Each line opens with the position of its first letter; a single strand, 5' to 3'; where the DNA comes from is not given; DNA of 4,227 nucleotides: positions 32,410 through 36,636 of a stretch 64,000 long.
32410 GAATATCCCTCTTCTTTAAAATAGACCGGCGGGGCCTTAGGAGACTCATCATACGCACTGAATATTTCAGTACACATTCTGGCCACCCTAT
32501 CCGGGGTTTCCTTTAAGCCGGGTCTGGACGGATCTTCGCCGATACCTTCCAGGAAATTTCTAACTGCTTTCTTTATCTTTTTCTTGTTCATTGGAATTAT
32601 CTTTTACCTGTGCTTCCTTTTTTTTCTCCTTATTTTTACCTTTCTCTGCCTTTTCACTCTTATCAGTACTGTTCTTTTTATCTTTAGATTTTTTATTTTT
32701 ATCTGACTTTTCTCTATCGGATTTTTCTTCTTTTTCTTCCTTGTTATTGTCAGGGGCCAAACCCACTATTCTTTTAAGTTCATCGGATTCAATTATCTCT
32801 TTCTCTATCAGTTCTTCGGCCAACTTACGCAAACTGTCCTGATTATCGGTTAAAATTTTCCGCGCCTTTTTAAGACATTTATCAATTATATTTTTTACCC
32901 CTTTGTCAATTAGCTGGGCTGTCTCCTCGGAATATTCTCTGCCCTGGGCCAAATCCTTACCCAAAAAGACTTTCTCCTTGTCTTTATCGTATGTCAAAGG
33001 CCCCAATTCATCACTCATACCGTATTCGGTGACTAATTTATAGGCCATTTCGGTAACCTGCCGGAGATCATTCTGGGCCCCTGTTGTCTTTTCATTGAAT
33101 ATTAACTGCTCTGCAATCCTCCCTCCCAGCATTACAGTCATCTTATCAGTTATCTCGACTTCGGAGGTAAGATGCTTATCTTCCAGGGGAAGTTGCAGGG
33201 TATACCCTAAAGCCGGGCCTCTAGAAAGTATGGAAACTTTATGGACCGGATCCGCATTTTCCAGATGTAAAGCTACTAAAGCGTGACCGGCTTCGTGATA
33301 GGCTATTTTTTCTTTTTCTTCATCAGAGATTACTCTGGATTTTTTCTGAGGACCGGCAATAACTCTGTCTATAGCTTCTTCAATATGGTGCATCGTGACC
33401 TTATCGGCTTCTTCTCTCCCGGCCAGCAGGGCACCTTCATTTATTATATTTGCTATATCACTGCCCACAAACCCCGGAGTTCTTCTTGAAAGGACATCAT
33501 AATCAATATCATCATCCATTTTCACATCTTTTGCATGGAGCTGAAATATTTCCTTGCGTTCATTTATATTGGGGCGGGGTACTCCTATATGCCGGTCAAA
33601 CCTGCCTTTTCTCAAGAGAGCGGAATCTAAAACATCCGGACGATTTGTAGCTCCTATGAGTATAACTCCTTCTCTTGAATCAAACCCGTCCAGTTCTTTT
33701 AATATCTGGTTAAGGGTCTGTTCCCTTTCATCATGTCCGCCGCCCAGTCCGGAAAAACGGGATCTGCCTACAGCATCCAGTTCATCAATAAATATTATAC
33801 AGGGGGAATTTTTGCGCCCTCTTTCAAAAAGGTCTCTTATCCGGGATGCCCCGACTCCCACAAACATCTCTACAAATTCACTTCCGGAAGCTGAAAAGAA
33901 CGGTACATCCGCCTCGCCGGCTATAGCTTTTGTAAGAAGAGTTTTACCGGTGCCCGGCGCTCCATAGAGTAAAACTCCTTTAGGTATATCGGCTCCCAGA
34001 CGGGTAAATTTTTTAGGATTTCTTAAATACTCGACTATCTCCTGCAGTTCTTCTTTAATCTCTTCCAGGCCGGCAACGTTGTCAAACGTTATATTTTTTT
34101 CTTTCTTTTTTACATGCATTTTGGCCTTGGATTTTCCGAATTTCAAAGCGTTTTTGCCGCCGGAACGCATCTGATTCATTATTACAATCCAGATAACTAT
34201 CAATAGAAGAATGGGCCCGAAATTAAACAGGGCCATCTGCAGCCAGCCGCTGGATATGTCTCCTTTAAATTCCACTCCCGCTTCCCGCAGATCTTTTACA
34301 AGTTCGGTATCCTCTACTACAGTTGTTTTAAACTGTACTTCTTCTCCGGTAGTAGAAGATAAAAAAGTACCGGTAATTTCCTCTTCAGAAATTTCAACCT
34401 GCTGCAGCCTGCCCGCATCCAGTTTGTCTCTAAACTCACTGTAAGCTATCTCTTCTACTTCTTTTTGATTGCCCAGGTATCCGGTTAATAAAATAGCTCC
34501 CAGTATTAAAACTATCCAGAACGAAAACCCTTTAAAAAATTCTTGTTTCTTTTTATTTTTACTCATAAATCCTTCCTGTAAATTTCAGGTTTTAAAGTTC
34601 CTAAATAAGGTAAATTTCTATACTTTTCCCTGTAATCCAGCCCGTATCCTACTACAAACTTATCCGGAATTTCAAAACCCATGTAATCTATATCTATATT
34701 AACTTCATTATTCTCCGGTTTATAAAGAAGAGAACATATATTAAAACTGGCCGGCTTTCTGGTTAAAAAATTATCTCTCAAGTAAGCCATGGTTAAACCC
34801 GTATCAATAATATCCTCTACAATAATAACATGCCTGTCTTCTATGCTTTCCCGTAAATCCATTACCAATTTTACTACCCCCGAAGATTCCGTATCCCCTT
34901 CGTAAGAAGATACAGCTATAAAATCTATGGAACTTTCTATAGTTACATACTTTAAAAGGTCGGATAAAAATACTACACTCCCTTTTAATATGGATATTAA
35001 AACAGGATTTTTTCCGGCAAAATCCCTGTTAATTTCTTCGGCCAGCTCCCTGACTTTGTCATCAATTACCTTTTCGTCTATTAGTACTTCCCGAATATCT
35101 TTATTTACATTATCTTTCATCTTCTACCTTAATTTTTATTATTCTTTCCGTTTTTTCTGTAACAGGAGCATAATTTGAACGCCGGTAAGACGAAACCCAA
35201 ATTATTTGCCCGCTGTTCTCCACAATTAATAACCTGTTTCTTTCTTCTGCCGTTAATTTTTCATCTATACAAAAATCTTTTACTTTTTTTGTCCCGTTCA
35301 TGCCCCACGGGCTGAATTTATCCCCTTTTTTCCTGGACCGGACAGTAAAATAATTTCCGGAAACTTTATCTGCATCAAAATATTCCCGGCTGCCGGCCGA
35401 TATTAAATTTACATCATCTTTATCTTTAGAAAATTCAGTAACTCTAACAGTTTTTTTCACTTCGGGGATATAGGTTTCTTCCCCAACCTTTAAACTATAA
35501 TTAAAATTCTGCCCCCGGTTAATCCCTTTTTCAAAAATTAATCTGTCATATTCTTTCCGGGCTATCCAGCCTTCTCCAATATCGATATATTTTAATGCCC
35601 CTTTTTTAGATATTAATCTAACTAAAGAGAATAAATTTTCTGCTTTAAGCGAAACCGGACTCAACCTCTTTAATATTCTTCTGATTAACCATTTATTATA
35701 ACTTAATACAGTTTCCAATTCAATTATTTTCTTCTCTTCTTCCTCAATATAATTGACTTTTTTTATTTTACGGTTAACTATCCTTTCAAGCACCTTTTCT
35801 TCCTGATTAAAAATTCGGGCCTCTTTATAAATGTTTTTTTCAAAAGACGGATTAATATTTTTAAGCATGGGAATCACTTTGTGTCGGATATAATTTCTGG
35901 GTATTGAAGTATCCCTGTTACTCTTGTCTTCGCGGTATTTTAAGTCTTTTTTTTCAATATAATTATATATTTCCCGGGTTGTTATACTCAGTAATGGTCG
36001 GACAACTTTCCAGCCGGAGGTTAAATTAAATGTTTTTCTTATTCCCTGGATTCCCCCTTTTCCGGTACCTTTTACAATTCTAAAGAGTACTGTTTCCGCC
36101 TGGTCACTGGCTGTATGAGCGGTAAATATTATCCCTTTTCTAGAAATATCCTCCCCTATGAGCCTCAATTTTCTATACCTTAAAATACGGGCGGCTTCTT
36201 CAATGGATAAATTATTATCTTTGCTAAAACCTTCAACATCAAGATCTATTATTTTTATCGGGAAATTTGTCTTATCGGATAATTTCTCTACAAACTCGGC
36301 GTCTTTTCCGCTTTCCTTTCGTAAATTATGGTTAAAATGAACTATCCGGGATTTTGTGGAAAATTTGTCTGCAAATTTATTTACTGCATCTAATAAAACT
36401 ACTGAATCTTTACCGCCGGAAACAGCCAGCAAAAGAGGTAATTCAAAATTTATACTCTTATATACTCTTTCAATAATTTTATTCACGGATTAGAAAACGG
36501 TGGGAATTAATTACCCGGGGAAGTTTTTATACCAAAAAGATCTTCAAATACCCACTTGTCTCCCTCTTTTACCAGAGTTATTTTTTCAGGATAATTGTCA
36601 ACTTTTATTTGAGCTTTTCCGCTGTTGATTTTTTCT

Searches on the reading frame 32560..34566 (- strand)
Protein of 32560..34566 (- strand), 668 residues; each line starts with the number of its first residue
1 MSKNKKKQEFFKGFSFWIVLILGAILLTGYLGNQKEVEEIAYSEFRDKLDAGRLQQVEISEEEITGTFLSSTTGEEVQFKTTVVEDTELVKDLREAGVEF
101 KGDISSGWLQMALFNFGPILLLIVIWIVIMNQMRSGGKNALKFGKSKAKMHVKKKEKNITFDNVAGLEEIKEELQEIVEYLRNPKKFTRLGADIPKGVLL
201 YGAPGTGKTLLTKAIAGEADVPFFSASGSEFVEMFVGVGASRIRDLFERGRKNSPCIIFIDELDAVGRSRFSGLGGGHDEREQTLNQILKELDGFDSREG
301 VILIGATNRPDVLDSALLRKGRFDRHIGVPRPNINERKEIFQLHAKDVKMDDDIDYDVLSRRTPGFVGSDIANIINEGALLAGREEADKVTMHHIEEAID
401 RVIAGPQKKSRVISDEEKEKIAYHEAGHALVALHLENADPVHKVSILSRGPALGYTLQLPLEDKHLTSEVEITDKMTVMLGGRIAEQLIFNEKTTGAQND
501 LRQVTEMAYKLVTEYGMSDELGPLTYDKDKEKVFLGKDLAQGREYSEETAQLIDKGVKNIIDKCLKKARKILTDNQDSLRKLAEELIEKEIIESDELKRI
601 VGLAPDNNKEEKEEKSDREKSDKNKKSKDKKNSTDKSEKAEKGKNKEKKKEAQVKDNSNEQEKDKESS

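Call 33: search_protein_families(library=ncbifam, proteins=[window:32560-34566:-], max_evalue=1e-10)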
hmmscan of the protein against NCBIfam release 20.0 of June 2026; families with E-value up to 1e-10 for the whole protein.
window:32560-34566:- (668 aa): 10 families
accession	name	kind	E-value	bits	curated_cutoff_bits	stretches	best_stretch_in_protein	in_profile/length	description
TIGR01241.2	FtsH_fam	equivalog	1.6e-241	803.2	600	1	20-597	6-598/598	ATP-dependent zinc metalloprotease FtsH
NF008004.0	PRK10733.1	equivalog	4.1e-178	593.3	1008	1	31-645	23-636/644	ATP-dependent zinc metalloprotease FtsH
NF003069.1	PRK03992.1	subfamily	4e-87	292.8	500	1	149-405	119-375/379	proteasome-activating nucleotidase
TIGR01242.2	TIGR01242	subfamily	4.8e-83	279.1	500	1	150-405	103-358/362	proteasome-activating nucleotidase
NF047747.1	PrtsmActNtasePan2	equivalog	8.8e-72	242.5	700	1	150-402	140-392/397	proteasome-activating nucleotidase Pan2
TIGR01243.1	CDC48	subfamily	2.7e-71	240.9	802.65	1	139-402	430-692/733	CDC48 family AAA ATPase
NF047748.1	PrtsmActNtasePan1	equivalog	7.1e-70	236.1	750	1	149-407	135-394/405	proteasome-activating nucleotidase Pan1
NF041006.2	cell_div_CdvC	equivalog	5.1e-44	150.7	650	1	145-385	86-325/370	cell division protein CdvC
TIGR03689.1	pup_AAA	equivalog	1.7e-39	136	504.75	1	146-353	166-387/512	proteasome ATPase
NF042959.1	IteA_antiphage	equivalog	6.8e-33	114.3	510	1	167-399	97-324/367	anti-phage ATPase IteA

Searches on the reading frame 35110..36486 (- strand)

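Call 33: search_protein_families(library=ncbifam, proteins=[window:35110-36486:-], max_evalue=1e-10)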
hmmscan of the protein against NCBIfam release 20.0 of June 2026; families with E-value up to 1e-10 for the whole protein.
window:35110-36486:- (458 aa): 3 families
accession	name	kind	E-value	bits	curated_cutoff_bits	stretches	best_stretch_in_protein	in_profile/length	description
TIGR02432.1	lysidine_TilS_N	equivalog_domain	1.4e-51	175.2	93.6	1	18-206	2-189/189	tRNA lysidine(34) synthetase TilS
NF007942.0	PRK10660.1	equivalog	7.5e-34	117.3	606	1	3-272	5-267/439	tRNA lysidine(34) synthetase TilS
TIGR02433.1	lysidine_TilS_C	equivalog_domain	5.1e-15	54.7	20.2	1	381-425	2-46/47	tRNA lysidine(34) synthetase TilS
